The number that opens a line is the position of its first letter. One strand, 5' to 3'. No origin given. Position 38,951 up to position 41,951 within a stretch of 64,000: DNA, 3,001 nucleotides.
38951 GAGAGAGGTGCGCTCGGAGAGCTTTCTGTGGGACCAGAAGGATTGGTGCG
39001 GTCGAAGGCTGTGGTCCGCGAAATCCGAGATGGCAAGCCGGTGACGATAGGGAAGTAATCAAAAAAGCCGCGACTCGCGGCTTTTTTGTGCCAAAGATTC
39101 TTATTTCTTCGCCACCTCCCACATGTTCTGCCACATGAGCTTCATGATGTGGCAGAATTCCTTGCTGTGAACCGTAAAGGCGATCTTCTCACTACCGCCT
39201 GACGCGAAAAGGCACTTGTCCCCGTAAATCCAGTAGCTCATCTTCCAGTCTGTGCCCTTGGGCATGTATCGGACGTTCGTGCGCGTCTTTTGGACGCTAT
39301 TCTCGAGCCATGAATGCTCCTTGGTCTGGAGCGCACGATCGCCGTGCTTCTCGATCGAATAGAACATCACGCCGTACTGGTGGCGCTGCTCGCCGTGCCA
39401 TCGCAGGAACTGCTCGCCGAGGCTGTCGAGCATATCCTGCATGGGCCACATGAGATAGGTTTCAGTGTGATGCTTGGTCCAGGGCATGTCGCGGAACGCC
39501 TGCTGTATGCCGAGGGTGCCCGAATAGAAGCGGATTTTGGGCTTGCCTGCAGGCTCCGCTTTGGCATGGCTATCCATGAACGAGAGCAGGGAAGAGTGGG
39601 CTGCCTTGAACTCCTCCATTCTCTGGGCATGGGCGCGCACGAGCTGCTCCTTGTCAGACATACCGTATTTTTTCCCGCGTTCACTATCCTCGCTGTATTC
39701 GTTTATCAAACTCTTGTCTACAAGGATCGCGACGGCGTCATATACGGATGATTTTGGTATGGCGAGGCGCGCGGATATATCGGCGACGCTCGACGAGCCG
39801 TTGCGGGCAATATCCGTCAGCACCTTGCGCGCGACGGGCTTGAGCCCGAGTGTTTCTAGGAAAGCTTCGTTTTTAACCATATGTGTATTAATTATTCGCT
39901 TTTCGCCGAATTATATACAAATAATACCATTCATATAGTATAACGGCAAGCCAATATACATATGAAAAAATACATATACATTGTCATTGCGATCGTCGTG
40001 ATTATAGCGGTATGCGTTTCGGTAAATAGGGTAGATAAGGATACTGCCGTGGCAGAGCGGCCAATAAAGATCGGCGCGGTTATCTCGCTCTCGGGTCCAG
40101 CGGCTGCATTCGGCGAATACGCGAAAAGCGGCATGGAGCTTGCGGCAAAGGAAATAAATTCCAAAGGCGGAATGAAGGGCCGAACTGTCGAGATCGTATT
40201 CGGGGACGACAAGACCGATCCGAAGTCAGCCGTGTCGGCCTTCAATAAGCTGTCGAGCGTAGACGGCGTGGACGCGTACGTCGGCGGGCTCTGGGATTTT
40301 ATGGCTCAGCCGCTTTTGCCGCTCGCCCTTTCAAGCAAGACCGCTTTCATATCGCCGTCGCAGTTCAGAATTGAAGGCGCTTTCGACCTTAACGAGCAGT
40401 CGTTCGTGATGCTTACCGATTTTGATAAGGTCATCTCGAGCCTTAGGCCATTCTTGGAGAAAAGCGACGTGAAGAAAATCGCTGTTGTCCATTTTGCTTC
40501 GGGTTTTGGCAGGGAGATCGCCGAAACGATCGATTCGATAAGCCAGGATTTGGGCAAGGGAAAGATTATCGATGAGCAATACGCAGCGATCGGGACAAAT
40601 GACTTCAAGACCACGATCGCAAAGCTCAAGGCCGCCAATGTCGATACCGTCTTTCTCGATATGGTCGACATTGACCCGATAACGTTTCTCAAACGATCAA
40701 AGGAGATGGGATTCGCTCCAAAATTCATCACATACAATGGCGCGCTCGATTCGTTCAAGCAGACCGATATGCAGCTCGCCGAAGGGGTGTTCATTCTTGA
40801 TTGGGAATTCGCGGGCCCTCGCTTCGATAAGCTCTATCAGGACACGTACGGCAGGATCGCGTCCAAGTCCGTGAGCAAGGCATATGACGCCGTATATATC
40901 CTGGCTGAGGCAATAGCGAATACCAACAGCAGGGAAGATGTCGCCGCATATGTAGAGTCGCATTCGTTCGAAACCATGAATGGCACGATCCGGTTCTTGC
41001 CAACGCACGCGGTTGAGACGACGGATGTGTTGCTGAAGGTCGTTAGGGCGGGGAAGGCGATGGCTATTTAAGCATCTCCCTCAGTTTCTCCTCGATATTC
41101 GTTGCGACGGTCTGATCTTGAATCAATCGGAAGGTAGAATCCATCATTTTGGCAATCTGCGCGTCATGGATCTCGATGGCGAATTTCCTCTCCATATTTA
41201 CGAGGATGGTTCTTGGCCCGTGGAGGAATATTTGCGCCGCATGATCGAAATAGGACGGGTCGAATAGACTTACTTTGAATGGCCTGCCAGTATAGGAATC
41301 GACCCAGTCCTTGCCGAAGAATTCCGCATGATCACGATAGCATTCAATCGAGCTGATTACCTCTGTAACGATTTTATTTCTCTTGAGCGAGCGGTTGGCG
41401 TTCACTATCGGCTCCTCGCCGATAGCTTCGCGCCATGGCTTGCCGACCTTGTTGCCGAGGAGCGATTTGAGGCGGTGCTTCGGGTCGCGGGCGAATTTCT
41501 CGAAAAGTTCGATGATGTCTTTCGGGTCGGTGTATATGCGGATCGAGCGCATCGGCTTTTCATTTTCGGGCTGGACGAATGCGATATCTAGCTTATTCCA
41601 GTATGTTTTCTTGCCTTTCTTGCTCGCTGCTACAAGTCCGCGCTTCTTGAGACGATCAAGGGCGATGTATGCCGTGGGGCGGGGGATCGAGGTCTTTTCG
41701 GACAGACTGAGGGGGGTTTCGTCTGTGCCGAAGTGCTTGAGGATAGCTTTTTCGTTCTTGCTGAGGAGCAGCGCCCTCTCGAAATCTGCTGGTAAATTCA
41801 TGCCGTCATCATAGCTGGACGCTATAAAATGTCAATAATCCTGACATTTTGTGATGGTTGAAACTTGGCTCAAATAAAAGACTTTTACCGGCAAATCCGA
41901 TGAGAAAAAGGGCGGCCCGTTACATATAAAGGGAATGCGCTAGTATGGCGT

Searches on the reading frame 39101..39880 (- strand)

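Call 4: search_protein_families(library=pfam, proteins=[window:39101-39880:-])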
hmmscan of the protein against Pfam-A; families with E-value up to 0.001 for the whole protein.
window:39101-39880:- (259 aa): 2 families
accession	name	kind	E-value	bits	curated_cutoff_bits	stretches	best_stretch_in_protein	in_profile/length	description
PF01978.25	TrmB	-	7.7e-07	29.3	25.6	1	8-63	1-56/68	Sugar-specific transcriptional regulator TrmB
PF12802.13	MarR_2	-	0.00072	20.1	27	0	12-59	2-50/61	MarR family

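Call 64: search_protein_families(library=ncbifam, proteins=[window:39101-39880:-], max_evalue=0.001)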
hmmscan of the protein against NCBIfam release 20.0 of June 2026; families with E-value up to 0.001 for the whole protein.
window:39101-39880:- (259 aa): 2 families
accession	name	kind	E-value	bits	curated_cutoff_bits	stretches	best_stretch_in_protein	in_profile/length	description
NF053606.1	Sta1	subfamily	0.00012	22.1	80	1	15-89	20-98/100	Sta1 family transcriptional regulator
NF041016.1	trans_reg_ArnR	equivalog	0.00065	19.1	400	1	20-81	27-83/269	HTH-type transcriptional activator ArnR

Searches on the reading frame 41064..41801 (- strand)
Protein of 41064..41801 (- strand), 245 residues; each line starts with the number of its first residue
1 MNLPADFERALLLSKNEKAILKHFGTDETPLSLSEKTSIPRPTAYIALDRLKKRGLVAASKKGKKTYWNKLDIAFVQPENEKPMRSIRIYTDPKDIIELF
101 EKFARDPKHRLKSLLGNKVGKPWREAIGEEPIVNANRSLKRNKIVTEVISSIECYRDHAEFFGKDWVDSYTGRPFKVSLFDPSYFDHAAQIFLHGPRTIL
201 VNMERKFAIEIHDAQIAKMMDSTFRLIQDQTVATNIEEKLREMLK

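Call 4: search_protein_families(library=pfam, proteins=[window:41064-41801:-])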
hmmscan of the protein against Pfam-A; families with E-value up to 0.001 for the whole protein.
window:41064-41801:- (245 aa): 1 family
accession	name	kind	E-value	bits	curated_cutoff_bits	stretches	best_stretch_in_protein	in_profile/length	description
PF01978.25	TrmB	-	6.6e-06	26.3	25.6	1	29-67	24-62/68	Sugar-specific transcriptional regulator TrmB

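Call 58: find_homologous_proteins(query=window:41064-41801:-)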
Query window:41064-41801:- (245 aa): 2 proteins with E <= 0.001 among 430 candidates.
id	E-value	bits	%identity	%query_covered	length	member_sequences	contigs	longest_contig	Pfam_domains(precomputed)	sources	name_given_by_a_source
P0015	1.4e-159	547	100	100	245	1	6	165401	PF01978.26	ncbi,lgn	ncbi:MAG TPA: hypothetical protein VGE35_03530 [Candidatus Paceibacterota bacterium]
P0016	1.4e-132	459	84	100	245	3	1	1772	PF01978.26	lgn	-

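Call 59: find_encoding_contigs(protein=P0016, flank=2000, max_places=3)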
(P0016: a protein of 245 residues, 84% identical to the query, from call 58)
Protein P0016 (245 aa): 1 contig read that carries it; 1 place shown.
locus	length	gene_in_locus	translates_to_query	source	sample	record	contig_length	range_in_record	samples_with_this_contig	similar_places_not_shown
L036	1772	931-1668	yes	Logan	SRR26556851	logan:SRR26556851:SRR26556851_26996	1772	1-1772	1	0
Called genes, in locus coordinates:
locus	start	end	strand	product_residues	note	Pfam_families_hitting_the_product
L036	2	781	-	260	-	?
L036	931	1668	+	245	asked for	PF01978:TrmB (weak)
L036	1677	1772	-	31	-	?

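Call 64: search_protein_families(library=ncbifam, proteins=[window:41064-41801:-], max_evalue=0.001)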
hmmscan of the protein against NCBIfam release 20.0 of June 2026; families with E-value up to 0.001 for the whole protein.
window:41064-41801:- (245 aa): 0 families
